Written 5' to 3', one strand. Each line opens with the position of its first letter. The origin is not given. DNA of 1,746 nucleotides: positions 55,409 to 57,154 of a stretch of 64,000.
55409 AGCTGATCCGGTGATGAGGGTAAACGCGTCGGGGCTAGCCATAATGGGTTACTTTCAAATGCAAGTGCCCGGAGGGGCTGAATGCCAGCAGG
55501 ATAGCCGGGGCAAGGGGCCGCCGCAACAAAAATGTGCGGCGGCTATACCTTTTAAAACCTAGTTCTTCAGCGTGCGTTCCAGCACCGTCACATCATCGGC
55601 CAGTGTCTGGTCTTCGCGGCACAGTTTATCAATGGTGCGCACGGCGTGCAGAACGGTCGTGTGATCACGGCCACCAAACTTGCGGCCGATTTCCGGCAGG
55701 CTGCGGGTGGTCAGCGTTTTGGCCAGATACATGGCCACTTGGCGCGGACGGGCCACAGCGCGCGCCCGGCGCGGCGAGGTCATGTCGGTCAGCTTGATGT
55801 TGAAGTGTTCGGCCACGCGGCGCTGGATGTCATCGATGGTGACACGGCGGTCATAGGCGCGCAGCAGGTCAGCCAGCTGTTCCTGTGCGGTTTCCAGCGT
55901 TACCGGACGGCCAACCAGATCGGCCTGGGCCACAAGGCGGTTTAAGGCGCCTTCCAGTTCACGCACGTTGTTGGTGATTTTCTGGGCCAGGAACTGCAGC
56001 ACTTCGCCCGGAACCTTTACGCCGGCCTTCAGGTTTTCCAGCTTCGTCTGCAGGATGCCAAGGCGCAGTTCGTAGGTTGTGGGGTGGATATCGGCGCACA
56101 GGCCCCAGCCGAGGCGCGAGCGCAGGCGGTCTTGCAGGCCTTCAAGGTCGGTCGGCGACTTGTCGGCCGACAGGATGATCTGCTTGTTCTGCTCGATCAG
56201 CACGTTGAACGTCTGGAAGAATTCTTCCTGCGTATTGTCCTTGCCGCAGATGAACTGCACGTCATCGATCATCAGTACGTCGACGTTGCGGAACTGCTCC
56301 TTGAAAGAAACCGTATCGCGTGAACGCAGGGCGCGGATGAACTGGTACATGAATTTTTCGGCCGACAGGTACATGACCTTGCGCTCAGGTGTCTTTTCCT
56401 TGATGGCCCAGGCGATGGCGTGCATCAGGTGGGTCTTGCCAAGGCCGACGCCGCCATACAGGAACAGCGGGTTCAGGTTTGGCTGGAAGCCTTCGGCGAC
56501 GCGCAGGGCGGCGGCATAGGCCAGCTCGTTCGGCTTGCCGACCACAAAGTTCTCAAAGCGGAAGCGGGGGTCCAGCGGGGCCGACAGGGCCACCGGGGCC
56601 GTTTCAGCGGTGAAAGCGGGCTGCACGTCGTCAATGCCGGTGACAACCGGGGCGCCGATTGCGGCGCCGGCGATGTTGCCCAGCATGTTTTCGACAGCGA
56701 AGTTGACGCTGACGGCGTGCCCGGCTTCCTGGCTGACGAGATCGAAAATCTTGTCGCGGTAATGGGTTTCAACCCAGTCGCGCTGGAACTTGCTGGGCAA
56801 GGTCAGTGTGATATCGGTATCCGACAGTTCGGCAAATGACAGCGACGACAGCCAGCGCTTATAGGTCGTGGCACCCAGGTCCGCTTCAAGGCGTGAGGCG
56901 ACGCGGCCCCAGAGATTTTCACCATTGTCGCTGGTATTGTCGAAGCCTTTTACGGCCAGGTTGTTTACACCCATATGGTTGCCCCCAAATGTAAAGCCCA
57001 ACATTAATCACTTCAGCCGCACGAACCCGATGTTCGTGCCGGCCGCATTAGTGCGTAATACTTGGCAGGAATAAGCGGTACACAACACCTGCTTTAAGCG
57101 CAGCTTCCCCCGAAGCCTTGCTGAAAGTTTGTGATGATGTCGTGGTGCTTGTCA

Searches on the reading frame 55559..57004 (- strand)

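Call 74: search_protein_families(library=pfam, proteins=[window:55559-57004:-], max_evalue=0.00001)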
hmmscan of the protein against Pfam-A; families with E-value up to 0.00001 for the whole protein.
window:55559-57004:- (481 aa): 5 families
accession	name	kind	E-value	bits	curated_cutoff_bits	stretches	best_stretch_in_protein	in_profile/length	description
PF00308.24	Bac_DnaA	-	2e-67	226.8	23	1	144-304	1-161/162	Bacterial DnaA ATPAse domain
PF08299.17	Bac_DnaA_C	-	1.5e-30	105.5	31.5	1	390-458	1-69/69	Bacterial dnaA protein helix-turn-helix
PF11638.13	DnaA_N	-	1.6e-16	60.2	24.6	1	29-91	1-64/65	DnaA N-terminal domain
PF01695.23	IstB_IS21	-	2.9e-07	30.7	24.1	1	179-282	94-194/238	IstB-like ATP binding protein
PF00004.35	AAA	-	4.9e-07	30.7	21.2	1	181-272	2-91/131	ATPase family associated with various cellular activities (AAA)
